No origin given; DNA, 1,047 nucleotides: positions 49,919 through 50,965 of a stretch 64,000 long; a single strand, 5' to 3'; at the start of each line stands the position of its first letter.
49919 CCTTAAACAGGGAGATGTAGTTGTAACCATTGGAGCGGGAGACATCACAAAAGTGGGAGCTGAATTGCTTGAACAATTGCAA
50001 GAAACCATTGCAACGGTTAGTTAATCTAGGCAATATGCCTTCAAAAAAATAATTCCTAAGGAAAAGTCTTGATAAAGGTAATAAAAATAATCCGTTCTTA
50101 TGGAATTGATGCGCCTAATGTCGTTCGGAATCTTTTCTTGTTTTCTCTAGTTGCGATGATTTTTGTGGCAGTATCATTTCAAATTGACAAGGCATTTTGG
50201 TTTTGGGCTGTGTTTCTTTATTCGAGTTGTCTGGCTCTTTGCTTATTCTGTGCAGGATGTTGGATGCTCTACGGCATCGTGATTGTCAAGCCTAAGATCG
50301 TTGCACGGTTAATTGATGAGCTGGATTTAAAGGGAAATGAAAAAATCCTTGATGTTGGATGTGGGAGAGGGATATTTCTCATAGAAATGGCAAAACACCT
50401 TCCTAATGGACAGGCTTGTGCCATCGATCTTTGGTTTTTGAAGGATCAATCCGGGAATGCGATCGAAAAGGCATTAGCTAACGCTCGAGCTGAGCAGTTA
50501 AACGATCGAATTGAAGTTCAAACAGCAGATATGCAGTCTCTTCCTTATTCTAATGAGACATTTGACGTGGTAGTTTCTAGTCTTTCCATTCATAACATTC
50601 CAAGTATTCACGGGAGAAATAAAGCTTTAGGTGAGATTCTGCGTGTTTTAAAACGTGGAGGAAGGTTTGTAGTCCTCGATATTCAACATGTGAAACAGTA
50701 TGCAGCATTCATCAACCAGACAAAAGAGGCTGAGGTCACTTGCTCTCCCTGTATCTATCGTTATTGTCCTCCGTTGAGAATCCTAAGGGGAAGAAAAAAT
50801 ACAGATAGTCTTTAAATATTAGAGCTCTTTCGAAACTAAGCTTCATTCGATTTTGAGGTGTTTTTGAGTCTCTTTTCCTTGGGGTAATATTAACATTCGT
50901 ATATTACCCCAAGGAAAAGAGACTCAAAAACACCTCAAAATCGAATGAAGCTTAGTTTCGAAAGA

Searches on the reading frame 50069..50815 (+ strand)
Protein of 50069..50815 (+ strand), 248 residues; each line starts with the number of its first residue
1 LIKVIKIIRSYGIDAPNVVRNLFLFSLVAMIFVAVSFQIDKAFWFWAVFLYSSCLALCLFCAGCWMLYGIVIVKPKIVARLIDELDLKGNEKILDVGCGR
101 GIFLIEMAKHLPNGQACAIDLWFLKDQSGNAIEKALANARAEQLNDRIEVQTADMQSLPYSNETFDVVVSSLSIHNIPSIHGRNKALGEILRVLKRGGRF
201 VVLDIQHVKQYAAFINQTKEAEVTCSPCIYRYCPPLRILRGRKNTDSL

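Call 89: search_protein_families(library=pfam, proteins=[window:50069-50815:+], max_evalue=0.00001)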
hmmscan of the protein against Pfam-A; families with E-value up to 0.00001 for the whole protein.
window:50069-50815:+ (248 aa): 11 families
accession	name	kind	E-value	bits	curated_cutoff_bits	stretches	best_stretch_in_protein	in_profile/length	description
PF13847.12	Methyltransf_31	-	7.9e-21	74.7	27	1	88-220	2-127/145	Methyltransferase domain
PF13649.12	Methyltransf_25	-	1.7e-18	67.5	27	1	93-198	1-97/97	Methyltransferase domain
PF08241.18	Methyltransf_11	-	5.7e-18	65.8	21.2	1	94-202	1-95/95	Methyltransferase domain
PF01209.24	Ubie_methyltran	-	4.6e-13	49.5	20.1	1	88-209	46-158/233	ubiE/COQ5 methyltransferase family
PF13489.12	Methyltransf_23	-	1.7e-12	47.8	27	1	79-205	10-119/164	Methyltransferase domain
PF08242.18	Methyltransf_12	-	1.1e-11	45.7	30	1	94-200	1-98/98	Methyltransferase domain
PF05175.20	MTS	-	1.1e-08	35.3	23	1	81-212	23-148/170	Methyltransferase small domain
PF06325.19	PrmA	-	4.3e-07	30.2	22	1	81-178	154-240/296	Ribosomal protein L11 methyltransferase (PrmA)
PF01135.25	PCMT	-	6.2e-07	29.8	20.3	1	68-226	52-195/210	Protein-L-isoaspartate(D-aspartate) O-methyltransferase (PCMT)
PF01170.24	UPF0020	-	1.8e-06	28.2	22.3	0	74-171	13-128/197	RMKL-like, methyltransferase domain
PF05148.21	Methyltransf_8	-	7.3e-06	26.4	27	0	149-206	107-160/219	Hypothetical methyltransferase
